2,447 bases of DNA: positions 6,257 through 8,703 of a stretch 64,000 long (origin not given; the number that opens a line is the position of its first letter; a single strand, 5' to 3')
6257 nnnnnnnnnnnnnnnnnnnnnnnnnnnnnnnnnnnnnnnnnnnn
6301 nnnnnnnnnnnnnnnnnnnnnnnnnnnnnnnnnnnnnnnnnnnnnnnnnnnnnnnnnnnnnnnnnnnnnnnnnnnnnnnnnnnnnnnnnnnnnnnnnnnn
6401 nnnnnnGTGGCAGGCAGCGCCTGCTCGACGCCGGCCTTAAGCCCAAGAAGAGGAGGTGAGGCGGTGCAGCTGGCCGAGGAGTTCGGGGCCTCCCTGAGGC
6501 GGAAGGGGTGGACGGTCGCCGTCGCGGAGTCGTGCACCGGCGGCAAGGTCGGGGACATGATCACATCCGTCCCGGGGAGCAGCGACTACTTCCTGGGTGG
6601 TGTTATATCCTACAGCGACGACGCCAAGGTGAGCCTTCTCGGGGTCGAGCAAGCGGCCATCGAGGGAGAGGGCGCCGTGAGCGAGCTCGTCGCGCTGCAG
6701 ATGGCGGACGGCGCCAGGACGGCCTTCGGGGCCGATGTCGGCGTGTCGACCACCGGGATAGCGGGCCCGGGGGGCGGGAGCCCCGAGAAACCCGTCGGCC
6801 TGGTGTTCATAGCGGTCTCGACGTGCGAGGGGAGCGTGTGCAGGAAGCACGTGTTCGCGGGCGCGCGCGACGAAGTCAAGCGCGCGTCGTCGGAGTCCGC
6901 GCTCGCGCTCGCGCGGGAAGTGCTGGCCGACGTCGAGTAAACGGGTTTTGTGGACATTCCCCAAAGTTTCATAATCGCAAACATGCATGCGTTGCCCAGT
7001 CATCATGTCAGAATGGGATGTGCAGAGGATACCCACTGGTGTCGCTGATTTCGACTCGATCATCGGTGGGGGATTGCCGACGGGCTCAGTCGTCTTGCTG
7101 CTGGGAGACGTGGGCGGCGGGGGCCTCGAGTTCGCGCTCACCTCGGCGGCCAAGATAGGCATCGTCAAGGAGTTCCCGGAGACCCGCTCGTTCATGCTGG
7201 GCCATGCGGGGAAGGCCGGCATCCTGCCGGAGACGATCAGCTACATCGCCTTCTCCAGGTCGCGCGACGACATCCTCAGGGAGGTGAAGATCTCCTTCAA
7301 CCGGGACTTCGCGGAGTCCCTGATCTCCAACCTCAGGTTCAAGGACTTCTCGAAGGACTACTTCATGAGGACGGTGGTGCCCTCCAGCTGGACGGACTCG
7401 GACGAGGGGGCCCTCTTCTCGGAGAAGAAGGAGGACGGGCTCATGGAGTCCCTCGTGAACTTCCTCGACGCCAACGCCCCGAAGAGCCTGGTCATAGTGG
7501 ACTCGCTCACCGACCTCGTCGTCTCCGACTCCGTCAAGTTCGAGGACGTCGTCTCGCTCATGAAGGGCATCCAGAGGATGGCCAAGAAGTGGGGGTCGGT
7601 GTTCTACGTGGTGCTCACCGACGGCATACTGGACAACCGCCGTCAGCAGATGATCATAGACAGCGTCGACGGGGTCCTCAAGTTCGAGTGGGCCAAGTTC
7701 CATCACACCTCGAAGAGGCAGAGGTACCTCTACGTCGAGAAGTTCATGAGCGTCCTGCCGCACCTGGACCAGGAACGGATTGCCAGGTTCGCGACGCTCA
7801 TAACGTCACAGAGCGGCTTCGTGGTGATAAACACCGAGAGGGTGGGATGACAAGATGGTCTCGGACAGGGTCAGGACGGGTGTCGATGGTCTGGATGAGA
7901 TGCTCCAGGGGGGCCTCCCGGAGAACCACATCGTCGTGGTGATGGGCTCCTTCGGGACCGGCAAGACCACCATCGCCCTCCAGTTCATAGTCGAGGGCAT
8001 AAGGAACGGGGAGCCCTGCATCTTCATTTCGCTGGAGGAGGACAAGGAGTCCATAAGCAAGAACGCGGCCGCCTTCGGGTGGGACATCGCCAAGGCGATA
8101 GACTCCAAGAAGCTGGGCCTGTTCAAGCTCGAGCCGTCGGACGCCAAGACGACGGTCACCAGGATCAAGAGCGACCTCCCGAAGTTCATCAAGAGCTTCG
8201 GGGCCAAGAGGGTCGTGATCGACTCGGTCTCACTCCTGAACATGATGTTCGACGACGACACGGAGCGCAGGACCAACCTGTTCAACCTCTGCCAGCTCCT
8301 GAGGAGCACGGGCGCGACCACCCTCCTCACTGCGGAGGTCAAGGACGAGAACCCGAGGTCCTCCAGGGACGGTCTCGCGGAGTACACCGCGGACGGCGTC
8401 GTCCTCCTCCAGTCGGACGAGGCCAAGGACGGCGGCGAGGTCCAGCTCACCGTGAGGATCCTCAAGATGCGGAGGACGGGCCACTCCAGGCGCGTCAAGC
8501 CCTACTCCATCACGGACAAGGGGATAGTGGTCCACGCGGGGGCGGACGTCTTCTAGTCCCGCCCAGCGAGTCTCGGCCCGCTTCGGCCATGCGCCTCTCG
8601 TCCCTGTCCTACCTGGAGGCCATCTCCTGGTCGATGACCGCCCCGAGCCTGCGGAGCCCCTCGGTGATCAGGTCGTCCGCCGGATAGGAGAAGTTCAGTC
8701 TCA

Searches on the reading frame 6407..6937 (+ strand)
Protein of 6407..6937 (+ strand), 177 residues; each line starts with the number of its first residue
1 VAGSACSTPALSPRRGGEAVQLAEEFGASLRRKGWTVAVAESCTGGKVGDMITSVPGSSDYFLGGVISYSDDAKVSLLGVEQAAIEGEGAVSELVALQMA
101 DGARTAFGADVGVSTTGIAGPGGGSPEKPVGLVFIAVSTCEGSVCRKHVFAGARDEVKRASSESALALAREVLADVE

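Call 25: search_protein_families(library=pfam, proteins=[window:6407-6937:+], max_evalue=0.01)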
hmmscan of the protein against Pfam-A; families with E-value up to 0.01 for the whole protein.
window:6407-6937:+ (177 aa): 1 family
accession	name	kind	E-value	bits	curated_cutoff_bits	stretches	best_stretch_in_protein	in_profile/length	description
PF02464.23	CinA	-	3.5e-54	183.1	23.5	1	21-173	3-155/155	Competence-damaged protein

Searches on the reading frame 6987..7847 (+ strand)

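Call 26: search_protein_families(library=pfam, proteins=[window:6987-7847:+], max_evalue=0.01)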
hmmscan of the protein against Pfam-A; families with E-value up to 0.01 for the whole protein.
window:6987-7847:+ (287 aa): 3 families
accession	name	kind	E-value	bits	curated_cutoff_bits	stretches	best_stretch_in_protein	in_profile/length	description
PF06745.19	ATPase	-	7.7e-07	29.2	26.6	1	15-56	1-46/231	KaiC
PF08423.17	Rad51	-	3.9e-05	23.5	22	0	12-115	5-112/244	Rad51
PF05625.17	PAXNEB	-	0.007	15.9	28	0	16-38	20-42/366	PAXNEB protein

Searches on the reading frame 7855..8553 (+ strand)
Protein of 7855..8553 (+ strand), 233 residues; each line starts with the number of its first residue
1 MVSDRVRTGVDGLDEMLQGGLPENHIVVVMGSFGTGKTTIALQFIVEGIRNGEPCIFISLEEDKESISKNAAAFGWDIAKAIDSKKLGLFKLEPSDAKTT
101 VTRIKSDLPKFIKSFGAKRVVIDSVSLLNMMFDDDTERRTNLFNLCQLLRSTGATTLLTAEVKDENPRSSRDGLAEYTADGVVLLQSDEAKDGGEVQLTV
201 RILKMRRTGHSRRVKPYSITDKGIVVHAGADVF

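Call 26: search_protein_families(library=pfam, proteins=[window:7855-8553:+], max_evalue=0.01)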
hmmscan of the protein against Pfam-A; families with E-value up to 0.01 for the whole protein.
window:7855-8553:+ (233 aa): 14 families
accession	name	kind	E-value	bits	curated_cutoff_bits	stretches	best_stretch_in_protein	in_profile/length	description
PF06745.19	ATPase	-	1.6e-64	217.9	26.6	1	6-228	1-228/231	KaiC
PF03796.21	DnaB_C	-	6.9e-08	32.6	27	1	6-87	2-79/255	DnaB-like helicase C terminal domain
PF00154.27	RecA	-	4.4e-07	30.1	27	1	6-82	33-108/262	recA bacterial DNA recombination protein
PF07088.17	GvpD_P-loop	-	2.8e-06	27.8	24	1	27-193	13-180/189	GvpD gas vesicle protein, P-loop domain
PF13481.12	AAA_25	-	8.6e-06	25.9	27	1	14-160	23-188/195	AAA domain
PF20720.3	nSTAND3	-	1.8e-05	24.9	27.2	1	21-70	14-64/155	Novel STAND NTPase 3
PF05625.17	PAXNEB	-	0.00012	21.6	28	1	7-69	20-83/366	PAXNEB protein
PF13173.12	AAA_14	-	0.00016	22.1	27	1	24-71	2-48/129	AAA domain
PF08423.17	Rad51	-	0.00053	19.8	22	1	5-46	7-48/244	Rad51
PF01695.23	IstB_IS21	-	0.00092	19.2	24.1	1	24-62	92-130/238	IstB-like ATP binding protein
PF25199.1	nSTAND_NTPase5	-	0.0012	19.1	34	0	24-52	41-70/145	Novel STAND NTPase 5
PF13479.12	AAA_24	-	0.0036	17.6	27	1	26-139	4-87/195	AAA domain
PF01637.24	ATPase_2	-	0.0059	16.9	33.2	1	23-80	19-72/225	ATPase domain predominantly from Archaea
PF02562.22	PhoH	-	0.009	16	27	0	21-53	16-48/205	PhoH-like protein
